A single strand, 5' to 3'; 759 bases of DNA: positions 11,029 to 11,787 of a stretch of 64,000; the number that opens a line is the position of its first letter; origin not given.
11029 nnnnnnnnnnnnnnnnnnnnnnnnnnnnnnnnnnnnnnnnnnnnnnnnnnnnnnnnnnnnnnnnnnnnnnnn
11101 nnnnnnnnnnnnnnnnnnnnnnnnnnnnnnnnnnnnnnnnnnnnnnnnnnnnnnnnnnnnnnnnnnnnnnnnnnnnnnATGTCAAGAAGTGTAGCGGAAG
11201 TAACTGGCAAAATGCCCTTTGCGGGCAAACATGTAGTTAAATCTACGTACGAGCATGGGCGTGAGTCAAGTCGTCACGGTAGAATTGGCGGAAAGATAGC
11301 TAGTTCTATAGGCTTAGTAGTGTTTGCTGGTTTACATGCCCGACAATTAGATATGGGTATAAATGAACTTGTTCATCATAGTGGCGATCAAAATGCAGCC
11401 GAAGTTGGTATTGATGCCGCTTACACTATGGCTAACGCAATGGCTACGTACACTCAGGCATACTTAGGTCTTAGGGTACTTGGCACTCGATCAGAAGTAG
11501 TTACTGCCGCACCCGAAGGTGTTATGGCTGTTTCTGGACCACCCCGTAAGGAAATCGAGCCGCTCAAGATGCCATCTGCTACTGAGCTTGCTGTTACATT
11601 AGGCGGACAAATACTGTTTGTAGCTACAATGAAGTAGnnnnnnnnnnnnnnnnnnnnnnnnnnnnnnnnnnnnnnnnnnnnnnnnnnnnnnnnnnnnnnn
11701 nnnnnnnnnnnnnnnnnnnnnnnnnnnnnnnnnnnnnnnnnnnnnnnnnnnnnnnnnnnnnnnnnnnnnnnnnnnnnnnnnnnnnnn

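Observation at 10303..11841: tRNA-Pro(GGG) gene split cleanly in its T-loop by a 1,462-bp ORFan insertion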

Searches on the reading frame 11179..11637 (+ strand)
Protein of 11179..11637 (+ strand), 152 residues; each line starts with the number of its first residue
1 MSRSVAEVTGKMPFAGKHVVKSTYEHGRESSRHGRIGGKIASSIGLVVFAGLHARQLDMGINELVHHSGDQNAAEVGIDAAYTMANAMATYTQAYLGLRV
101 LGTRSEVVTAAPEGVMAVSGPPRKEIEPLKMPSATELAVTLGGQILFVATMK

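Call 7: find_encoding_contigs(protein=window:11179-11637:+, flank=6000, max_places=10)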
Protein window:11179-11637:+ (152 aa): 3 contigs read that carry it; 2 places shown.
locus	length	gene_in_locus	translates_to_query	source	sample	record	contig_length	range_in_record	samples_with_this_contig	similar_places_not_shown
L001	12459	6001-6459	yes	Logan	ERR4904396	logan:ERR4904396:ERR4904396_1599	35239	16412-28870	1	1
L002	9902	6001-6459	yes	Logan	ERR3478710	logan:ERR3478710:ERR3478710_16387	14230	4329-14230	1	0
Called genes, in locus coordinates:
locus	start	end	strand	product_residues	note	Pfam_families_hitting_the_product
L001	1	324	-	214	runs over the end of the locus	-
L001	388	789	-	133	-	-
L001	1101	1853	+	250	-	PF01925:TauE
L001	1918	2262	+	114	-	PF04342:DMT_6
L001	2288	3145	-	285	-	-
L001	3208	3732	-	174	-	-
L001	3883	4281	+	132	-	-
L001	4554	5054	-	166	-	-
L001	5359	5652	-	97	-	-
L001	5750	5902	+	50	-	-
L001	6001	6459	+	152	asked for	-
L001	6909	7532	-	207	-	PF02163:Peptidase_M50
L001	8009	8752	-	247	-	-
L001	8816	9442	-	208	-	PF13483:Lactamase_B_3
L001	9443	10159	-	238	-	-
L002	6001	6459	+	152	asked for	-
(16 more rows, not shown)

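Call 15: search_protein_families(library=pfam, proteins=[window:11179-11637:+], max_evalue=1)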
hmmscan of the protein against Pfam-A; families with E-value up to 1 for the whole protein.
window:11179-11637:+ (152 aa): 0 families

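Call 18: find_homologous_proteins(query=window:11179-11637:+, max_evalue=0.01)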
Query window:11179-11637:+ (152 aa): 15 proteins with E <= 0.01 among 58 candidates.
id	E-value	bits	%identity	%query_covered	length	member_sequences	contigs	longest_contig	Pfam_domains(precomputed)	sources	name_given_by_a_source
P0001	3.2e-91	320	100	100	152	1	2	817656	-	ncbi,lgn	-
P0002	9.2e-74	264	82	100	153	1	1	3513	-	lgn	-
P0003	3.5e-40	155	56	99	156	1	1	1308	-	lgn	-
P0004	6.9e-40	154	58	99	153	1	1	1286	-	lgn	-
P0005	8.7e-38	147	55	99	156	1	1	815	-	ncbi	-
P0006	2.3e-37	146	54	99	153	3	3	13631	-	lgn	-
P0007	2.7e-36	142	57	99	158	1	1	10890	-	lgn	-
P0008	5.3e-36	141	58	99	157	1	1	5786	-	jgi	jgi:hypothetical protein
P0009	4.0e-35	139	54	99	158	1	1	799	-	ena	-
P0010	1.4e-33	134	51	100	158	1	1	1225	-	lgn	-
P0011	2.0e-33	133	51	99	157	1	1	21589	-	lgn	-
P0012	5.2e-30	122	59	70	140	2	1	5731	-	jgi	jgi:hypothetical protein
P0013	3.0e-29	120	60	70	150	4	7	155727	-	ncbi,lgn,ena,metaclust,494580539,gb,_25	metaclust:\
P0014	2.9e-28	116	55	74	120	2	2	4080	-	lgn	-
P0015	1.0e-18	85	58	66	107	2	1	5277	-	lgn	-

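Call 19: find_encoding_contigs(protein=P0002, flank=6000, max_places=3)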
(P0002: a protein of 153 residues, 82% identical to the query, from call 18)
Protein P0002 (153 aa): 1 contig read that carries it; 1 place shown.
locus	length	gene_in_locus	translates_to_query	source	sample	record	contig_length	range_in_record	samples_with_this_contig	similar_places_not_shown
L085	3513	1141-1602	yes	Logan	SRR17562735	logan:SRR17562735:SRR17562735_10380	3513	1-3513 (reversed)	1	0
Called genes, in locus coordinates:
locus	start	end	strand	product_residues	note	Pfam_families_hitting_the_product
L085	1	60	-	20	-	?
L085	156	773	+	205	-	PF02163:Peptidase_M50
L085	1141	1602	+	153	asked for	-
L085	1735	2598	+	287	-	-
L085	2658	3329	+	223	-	-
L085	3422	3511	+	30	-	?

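Call 20: find_encoding_contigs(protein=P0013, flank=8000, max_places=4)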
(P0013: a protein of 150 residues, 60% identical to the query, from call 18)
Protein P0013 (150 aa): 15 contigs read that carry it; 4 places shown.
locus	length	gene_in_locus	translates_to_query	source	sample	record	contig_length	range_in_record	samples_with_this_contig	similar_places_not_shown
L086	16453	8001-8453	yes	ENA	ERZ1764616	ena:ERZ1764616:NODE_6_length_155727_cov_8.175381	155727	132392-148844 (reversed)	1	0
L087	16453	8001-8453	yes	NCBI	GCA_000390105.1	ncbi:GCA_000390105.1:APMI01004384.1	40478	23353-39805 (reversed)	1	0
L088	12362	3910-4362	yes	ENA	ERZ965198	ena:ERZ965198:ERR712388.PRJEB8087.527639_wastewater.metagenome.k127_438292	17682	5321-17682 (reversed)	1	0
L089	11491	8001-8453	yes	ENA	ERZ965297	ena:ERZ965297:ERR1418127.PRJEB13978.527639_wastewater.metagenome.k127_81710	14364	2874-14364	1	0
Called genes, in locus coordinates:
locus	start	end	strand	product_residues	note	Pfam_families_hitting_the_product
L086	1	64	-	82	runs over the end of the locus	PF00550:PP-binding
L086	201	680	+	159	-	PF01668:SmpB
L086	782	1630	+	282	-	PF00561:Abhydrolase_1, PF06342:DUF1057 (weak), PF12146:Hydrolase_4, PF06821:Ser_hydrolase (faint), PF12697:Abhydrolase_6, PF03096:Ndr (weak), PF08386:Abhydrolase_4 (weak)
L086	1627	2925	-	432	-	PF13477:Glyco_trans_4_2 (weak), PF20706:GT4-conflict (faint), PF13439:Glyco_transf_4, PF13579:Glyco_trans_4_4, PF00534:Glycos_transf_1, PF13692:Glyco_trans_1_4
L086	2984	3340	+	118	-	PF04513:Baculo_PEP_C (faint), PF10805:DUF2730 (weak)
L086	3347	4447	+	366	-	PF13439:Glyco_transf_4, PF13579:Glyco_trans_4_4 (weak), PF20706:GT4-conflict, PF00534:Glycos_transf_1, PF13692:Glyco_trans_1_4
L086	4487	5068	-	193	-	PF01066:CDP-OH_P_transf (weak)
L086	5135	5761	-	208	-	-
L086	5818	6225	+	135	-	PF07885:Ion_trans_2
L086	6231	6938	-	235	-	PF00696:AA_kinase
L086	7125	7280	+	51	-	-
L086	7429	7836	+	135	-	-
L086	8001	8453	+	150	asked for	-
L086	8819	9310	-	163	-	-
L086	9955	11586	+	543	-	PF01565:FAD_binding_4, PF02913:FAD-oxidase_C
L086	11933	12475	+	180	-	-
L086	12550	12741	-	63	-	-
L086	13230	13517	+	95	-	-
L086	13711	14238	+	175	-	-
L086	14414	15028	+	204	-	PF00300:His_Phos_1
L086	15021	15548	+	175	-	PF00588:SpoU_methylase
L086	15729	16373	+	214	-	-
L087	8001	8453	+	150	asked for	-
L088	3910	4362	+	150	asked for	-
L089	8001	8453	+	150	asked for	-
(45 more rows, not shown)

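Call 21: find_encoding_contigs(protein=P0011, flank=8000, max_places=3)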
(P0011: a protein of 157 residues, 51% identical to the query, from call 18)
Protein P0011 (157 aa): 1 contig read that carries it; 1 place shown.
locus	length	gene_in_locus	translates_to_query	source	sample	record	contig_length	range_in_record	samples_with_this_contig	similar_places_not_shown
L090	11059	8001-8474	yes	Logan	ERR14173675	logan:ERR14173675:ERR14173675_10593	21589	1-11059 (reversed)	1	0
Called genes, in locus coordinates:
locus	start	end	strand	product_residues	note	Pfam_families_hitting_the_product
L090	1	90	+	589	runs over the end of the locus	PF00496:SBP_bac_5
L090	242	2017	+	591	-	PF00664:ABC_membrane, PF00005:ABC_tran, PF02463:SMC_N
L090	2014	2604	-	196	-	PF06941:NT5C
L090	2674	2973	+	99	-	PF02467:Whib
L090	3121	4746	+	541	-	PF01565:FAD_binding_4, PF02913:FAD-oxidase_C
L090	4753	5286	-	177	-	-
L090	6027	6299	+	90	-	-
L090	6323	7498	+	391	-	PF04932:Wzy_C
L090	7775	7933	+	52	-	-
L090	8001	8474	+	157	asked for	-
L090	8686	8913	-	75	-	-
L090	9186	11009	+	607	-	PF00239:Resolvase, PF07508:Recombinase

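Call 22: find_encoding_contigs(protein=P0006, flank=8000, max_places=3)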
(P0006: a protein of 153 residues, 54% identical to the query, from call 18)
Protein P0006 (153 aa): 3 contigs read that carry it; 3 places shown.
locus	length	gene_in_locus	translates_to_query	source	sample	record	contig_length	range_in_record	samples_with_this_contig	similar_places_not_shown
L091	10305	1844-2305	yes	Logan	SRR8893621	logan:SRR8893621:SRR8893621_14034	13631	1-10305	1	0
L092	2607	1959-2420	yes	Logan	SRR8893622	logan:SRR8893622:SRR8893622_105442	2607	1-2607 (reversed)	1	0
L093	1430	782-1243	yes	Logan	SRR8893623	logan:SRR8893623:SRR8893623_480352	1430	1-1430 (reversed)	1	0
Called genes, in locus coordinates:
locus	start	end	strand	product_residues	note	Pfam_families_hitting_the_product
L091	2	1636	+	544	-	?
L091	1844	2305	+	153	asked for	-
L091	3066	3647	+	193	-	-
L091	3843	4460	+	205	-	PF00300:His_Phos_1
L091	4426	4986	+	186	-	PF00588:SpoU_methylase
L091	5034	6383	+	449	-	PF13393:tRNA-synt_His, PF00587:tRNA-synt_2b, PF03129:HGTP_anticodon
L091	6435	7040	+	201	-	PF07963:N_methyl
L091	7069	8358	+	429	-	PF05697:Trigger_N, PF00254:FKBP_C, PF05698:Trigger_C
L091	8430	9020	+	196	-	PF00574:CLP_protease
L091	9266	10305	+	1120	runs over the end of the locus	PF04563:RNA_pol_Rpb2_1, PF04561:RNA_pol_Rpb2_2, PF04565:RNA_pol_Rpb2_3, PF10385:RNA_pol_Rpb2_45, PF00562:RNA_pol_Rpb2_6, PF04560:RNA_pol_Rpb2_7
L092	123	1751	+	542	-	PF01565:FAD_binding_4, PF02913:FAD-oxidase_C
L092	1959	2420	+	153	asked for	-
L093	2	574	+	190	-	?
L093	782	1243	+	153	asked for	-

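Call 27: find_related_loci(query=window:11179-11637:+, collection=viral_contigs, flank=8000)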
Query window:11179-11637:+ (152 aa) in viral_contigs; peptide patterns used: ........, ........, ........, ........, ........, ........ (x = any residue, [..] = any of these).
4 stretches matched a pattern, but none encodes a relative of the query by tblastn (E <= 1e-3).

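Call 29: find_encoding_contigs(protein=P0007, flank=8000, max_places=2)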
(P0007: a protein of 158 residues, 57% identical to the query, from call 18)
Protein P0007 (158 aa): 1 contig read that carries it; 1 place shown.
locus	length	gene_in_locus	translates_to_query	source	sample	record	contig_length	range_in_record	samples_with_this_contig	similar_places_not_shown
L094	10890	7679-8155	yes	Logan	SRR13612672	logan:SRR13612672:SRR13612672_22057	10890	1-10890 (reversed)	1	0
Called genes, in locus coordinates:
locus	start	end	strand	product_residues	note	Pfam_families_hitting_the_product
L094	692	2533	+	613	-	PF07973:tRNA_SAD, PF00587:tRNA-synt_2b, PF03129:HGTP_anticodon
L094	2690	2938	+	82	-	PF01035:DNA_binding_1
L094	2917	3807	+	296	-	PF01715:IPPT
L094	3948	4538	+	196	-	-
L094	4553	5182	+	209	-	PF13483:Lactamase_B_3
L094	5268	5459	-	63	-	PF00830:Ribosomal_L28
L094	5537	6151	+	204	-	PF02163:Peptidase_M50 (weak)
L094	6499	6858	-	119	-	-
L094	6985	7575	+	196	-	PF18932:DUF5681 (weak)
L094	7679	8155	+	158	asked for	-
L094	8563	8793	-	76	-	-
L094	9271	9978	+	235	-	PF00239:Resolvase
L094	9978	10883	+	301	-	-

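Call 30: find_encoding_contigs(protein=P0008, flank=6000, max_places=2)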
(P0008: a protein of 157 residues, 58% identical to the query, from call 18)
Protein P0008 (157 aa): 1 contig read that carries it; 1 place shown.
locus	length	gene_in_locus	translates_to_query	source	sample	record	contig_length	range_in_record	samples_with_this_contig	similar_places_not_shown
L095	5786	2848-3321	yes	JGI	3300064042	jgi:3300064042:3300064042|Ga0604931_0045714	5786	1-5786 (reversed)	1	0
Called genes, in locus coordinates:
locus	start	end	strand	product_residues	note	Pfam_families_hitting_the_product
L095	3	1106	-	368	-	?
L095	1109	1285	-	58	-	-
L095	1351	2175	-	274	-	PF03413:PepSY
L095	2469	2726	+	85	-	-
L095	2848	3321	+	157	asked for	-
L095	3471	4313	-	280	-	PF00535:Glycos_transf_2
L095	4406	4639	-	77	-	-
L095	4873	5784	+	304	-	?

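Call 39: list_cluster_members(proteins=[P0001])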
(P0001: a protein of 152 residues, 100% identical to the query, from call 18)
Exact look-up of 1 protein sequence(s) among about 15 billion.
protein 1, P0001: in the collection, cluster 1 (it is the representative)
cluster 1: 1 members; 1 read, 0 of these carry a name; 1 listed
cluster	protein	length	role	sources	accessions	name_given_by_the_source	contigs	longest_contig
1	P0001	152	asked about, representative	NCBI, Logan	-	-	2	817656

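Call 55: find_related_loci(query=L090:9186-11009:+, collection=viral_contigs, flank=6000)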
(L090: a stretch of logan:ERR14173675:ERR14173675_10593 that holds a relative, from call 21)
Query L090:9186-11009:+ (607 aa) in viral_contigs; peptide patterns used: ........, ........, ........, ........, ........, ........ (x = any residue, [..] = any of these).
29 stretches matched a pattern, but none encodes a relative of the query by tblastn (E <= 1e-3).

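Call 67: search_protein_families(library=phrogs, proteins=[window:11179-11637:+], max_evalue=0.01)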
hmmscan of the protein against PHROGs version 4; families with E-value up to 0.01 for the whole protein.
window:11179-11637:+ (152 aa): 0 families

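Call 71: search_protein_families(library=pfam, proteins=[L090:9186-11009:+, L094:9271-9978:+, L094:9978-10883:+, L094:8563-8793:-, L090:8686-8913:-], max_evalue=0.001)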
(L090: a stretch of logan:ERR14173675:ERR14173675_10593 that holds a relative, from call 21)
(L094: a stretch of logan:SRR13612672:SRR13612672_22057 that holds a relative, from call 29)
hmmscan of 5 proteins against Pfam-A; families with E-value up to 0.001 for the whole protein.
L090:9186-11009:+ (607 aa): 2 families
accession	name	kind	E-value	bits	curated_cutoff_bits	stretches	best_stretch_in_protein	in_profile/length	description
PF00239.26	Resolvase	-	4.3e-17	63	23.3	1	76-224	2-144/145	Resolvase, N terminal domain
PF07508.19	Recombinase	-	2.2e-08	34.7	21.1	1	250-317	5-64/102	Recombinase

L094:9271-9978:+ (235 aa): 1 family
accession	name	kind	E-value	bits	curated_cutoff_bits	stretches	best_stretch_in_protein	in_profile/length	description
PF00239.26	Resolvase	-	1.4e-24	87.3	23.3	1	18-164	2-144/145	Resolvase, N terminal domain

L094:9978-10883:+ (301 aa): 2 families
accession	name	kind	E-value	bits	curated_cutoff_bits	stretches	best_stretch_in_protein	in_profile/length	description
PF13408.12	Zn_ribbon_recom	-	0.00031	21.5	25.3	1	69-110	2-36/58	Recombinase zinc beta ribbon domain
PF19220.6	Rod_CreS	-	0.00047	19.7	100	1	129-250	14-131/359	Crescentin, rod domain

L094:8563-8793:- (76 aa): 1 family
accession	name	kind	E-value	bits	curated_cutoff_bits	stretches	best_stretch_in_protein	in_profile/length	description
PF05117.17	DUF695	-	0.00032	21.4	23.1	1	16-74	61-119/134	Family of unknown function (DUF695)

L090:8686-8913:- (75 aa): 0 families

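Call 76: predict_structure(alignment_id=A3)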
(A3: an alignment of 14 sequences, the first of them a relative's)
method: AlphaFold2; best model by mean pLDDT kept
length: 152 residues; sequences in the alignment: 14
mean_pLDDT: 56.7   pTM: 0.37
mean pLDDT of the five models: 56.7, 55.8, 54.2, 50.5, 49.7
residues with pLDDT >= 90: 0; 70-90: 15; 50-70: 82; < 50: 55
segments of 3 or more residues with pLDDT < 50: 1-3, 8-12, 104-132, 141-152
pLDDT, mean of each block of 10 residues (from residue 1): 48 56 68 68 67 68 65 67 67 64 44 35 42 49 44 42
secondary structure, 60 per line:
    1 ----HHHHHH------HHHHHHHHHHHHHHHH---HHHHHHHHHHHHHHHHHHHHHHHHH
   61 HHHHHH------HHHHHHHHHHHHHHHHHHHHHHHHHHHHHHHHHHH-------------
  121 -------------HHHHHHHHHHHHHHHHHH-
elements in order: H5-10 H17-32 H36-66 H73-107 H134-151

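Call 83: search_protein_families(library=padloc, proteins=[window:11179-11637:+], max_evalue=0.01)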
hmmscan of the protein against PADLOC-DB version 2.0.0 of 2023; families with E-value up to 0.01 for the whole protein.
window:11179-11637:+ (152 aa): 0 families

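Call 89: search_dna_similar(query=window:11179-11637:+, collection=phages, mode=protein, max_evalue=0.01, max_rows=8)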
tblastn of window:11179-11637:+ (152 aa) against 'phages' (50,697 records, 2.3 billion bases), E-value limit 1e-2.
No match.
